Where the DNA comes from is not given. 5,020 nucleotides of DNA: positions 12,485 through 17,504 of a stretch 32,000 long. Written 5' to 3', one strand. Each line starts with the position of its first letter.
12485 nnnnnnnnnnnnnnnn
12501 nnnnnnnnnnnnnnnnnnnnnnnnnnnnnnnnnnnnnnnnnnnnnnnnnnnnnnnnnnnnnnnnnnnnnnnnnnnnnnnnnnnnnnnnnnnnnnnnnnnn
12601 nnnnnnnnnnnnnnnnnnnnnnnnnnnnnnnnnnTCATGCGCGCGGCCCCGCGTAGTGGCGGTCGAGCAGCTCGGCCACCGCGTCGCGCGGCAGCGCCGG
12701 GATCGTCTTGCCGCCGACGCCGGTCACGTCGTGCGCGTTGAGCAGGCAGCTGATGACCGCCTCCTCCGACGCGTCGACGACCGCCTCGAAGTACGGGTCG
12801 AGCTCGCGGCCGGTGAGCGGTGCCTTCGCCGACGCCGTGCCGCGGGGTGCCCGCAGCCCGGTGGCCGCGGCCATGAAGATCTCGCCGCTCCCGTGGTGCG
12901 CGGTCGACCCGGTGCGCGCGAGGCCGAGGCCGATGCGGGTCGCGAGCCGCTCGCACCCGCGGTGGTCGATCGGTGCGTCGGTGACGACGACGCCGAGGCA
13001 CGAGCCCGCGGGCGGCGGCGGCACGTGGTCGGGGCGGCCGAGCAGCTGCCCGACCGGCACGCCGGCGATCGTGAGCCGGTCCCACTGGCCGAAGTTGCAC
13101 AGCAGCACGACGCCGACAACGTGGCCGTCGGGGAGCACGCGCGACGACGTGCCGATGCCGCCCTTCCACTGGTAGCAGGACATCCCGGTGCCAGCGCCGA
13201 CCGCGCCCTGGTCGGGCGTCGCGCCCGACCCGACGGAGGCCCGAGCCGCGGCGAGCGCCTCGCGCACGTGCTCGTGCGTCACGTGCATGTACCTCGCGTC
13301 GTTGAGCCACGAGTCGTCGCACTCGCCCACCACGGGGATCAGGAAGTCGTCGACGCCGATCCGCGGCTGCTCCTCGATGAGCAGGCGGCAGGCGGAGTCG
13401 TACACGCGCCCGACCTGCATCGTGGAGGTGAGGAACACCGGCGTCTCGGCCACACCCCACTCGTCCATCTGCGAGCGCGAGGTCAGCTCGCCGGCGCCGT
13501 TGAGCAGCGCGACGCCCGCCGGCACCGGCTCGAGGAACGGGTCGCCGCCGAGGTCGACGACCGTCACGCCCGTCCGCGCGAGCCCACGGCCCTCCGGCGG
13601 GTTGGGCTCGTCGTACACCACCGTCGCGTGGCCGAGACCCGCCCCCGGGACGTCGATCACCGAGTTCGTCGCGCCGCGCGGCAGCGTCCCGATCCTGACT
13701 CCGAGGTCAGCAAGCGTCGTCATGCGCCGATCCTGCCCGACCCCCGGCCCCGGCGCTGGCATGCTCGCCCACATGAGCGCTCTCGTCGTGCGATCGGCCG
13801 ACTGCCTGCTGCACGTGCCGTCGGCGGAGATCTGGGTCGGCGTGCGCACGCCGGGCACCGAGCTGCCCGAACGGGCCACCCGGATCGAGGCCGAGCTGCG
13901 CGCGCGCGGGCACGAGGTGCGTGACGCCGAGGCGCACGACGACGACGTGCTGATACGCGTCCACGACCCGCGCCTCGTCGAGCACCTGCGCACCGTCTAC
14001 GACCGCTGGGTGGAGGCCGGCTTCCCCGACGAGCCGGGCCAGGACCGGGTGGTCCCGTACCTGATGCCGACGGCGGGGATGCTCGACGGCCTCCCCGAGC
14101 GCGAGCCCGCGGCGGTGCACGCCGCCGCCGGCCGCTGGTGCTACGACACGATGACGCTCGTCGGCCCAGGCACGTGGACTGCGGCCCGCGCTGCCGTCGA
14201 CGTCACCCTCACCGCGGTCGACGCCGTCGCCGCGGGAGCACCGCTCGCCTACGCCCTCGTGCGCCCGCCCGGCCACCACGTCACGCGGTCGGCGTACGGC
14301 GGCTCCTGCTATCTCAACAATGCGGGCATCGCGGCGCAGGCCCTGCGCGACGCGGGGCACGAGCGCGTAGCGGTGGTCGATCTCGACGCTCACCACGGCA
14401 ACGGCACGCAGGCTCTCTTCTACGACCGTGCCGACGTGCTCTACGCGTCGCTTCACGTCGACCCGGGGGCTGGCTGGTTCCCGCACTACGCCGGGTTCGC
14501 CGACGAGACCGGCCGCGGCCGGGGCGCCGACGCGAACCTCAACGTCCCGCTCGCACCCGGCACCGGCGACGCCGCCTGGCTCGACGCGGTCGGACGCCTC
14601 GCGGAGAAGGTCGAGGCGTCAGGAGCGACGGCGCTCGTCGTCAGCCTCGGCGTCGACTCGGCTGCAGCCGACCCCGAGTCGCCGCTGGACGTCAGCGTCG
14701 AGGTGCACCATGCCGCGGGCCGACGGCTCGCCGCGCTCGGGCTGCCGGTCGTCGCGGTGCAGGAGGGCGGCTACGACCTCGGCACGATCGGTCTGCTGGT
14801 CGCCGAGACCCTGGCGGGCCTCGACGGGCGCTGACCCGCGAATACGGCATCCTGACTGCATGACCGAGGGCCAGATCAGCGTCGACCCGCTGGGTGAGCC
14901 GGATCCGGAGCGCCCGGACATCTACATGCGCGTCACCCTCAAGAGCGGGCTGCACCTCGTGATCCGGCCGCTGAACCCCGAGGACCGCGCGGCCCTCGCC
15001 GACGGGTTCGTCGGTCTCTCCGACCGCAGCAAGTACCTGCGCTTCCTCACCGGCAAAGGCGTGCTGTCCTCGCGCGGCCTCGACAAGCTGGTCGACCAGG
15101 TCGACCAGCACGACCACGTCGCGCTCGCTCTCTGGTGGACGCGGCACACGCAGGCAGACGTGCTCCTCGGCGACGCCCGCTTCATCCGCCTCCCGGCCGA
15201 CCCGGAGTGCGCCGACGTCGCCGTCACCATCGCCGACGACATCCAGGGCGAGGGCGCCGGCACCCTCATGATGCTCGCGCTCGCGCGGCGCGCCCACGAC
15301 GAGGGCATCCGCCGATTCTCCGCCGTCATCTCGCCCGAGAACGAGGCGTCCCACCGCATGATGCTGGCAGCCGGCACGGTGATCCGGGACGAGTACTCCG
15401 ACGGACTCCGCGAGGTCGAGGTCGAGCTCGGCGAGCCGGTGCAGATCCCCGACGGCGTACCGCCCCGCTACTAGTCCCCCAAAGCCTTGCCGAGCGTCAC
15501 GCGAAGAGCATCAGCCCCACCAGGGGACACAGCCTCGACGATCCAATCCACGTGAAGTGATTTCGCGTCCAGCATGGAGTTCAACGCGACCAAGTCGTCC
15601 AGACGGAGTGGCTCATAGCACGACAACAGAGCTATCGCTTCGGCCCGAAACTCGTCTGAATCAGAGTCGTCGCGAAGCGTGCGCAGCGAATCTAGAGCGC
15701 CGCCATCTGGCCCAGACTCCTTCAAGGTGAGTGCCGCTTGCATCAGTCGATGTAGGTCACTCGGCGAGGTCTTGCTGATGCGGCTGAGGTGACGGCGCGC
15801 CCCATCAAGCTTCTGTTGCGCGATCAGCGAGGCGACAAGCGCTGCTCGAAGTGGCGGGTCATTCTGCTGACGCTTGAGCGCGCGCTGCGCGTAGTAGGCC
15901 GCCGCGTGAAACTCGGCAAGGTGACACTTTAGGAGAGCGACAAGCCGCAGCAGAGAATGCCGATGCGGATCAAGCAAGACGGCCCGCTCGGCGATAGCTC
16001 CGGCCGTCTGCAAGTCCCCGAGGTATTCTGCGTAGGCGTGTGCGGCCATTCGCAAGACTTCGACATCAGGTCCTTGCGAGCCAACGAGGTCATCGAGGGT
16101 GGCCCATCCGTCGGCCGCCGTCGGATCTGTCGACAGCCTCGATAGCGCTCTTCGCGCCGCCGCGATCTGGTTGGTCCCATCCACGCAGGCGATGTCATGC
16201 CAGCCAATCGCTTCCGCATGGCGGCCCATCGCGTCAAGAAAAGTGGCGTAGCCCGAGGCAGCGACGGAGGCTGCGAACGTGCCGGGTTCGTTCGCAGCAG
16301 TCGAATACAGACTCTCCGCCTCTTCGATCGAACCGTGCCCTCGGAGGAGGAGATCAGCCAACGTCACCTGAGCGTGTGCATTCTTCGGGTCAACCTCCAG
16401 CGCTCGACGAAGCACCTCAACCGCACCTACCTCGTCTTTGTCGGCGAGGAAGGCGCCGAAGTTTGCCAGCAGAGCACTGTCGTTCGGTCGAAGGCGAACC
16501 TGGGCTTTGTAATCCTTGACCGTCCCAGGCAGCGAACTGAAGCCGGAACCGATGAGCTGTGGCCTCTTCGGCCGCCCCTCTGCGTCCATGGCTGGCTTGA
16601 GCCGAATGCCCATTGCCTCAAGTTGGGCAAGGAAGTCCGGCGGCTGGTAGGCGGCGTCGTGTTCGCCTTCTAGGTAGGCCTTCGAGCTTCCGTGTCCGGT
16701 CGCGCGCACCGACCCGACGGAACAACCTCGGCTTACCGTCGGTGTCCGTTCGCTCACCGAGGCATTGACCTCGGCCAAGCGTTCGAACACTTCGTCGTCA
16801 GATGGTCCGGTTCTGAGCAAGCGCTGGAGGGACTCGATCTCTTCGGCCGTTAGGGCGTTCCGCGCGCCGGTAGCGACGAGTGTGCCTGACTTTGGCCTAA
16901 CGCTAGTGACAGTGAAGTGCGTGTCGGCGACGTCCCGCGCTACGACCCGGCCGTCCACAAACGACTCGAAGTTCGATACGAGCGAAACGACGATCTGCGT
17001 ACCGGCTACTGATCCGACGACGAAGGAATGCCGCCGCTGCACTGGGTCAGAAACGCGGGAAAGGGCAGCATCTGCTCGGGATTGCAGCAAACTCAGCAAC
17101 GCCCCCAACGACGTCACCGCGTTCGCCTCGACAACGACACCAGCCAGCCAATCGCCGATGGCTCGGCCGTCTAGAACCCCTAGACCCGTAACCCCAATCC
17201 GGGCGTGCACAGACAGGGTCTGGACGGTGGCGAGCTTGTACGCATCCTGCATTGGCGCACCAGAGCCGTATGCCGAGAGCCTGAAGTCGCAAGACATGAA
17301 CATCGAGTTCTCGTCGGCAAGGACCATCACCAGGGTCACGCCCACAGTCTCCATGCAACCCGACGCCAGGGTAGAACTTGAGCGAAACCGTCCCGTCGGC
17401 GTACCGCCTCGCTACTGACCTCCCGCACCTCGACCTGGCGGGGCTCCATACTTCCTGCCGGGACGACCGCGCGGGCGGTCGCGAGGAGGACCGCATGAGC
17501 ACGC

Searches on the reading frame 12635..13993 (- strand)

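Call 11: search_protein_families(library=pfam, proteins=[window:12635-13993:-], max_evalue=0.001)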
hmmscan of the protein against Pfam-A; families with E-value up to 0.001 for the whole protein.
window:12635-13993:- (452 aa): 1 family
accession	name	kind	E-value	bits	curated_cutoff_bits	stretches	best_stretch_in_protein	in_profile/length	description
PF03576.19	Peptidase_S58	-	1.5e-91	307.6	23.9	1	110-430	1-306/307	Peptidase family S58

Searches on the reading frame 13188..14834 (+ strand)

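Call 11: search_protein_families(library=pfam, proteins=[window:13188-14834:+], max_evalue=0.001)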
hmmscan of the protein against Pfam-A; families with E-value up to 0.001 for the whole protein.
window:13188-14834:+ (548 aa): 1 family
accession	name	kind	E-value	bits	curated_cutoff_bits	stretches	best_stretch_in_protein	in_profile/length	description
PF00850.24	Hist_deacetyl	-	9.2e-63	212.8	27.9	1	227-543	5-296/298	Histone deacetylase domain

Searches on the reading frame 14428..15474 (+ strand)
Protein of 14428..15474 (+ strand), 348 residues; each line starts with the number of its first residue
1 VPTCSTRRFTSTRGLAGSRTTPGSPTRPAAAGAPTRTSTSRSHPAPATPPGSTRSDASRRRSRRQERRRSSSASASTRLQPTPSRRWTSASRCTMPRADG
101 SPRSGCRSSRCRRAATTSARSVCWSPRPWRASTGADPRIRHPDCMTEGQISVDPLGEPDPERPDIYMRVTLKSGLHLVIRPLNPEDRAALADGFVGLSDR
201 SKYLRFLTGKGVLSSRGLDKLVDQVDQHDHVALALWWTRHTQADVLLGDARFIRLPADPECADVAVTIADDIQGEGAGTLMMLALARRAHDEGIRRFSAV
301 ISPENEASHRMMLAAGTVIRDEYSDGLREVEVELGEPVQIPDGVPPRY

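Call 11: search_protein_families(library=pfam, proteins=[window:14428-15474:+], max_evalue=0.001)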
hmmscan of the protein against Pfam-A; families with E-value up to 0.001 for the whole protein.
window:14428-15474:+ (348 aa): 2 families
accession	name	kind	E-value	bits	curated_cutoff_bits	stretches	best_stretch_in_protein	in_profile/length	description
PF13302.13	Acetyltransf_3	-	9e-11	43.1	25.4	1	177-316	2-136/138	Acetyltransferase (GNAT) domain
PF00583.31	Acetyltransf_1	-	2.1e-05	25.2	20.7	1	244-312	42-111/116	Acetyltransferase (GNAT) family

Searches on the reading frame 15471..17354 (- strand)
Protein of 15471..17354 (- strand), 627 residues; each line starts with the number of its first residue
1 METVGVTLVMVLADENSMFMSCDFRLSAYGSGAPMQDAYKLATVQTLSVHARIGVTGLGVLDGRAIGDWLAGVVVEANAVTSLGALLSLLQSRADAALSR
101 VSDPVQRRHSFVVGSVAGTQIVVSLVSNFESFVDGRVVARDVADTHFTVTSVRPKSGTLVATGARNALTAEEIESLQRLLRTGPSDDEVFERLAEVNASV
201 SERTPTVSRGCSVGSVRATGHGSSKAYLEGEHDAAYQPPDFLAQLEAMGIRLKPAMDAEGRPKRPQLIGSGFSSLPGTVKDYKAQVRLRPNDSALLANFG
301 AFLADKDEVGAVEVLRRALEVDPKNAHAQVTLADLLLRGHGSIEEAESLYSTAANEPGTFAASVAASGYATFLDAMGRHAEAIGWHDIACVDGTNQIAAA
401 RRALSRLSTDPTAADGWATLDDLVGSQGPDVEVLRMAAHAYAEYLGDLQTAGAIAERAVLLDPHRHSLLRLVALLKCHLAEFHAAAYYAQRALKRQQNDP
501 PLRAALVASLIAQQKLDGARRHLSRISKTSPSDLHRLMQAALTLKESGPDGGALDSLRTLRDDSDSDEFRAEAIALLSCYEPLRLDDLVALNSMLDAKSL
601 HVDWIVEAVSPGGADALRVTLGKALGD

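Call 11: search_protein_families(library=pfam, proteins=[window:15471-17354:-], max_evalue=0.001)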
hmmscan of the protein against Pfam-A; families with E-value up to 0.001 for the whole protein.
window:15471-17354:- (627 aa): 4 families
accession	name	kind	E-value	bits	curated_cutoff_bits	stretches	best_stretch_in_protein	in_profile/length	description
PF14559.12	TPR_19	-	4.8e-12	46.5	25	2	303-355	2-53/68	Tetratricopeptide repeat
PF13428.12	TPR_14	-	6.2e-09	36.1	23.5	0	302-335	11-44/44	Tetratricopeptide repeat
PF13431.12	TPR_17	-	1.4e-05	25.4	24.4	0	315-345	2-31/34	Tetratricopeptide repeat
PF13371.12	TPR_9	-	0.00022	21.6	35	1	447-501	10-64/73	Tetratricopeptide repeat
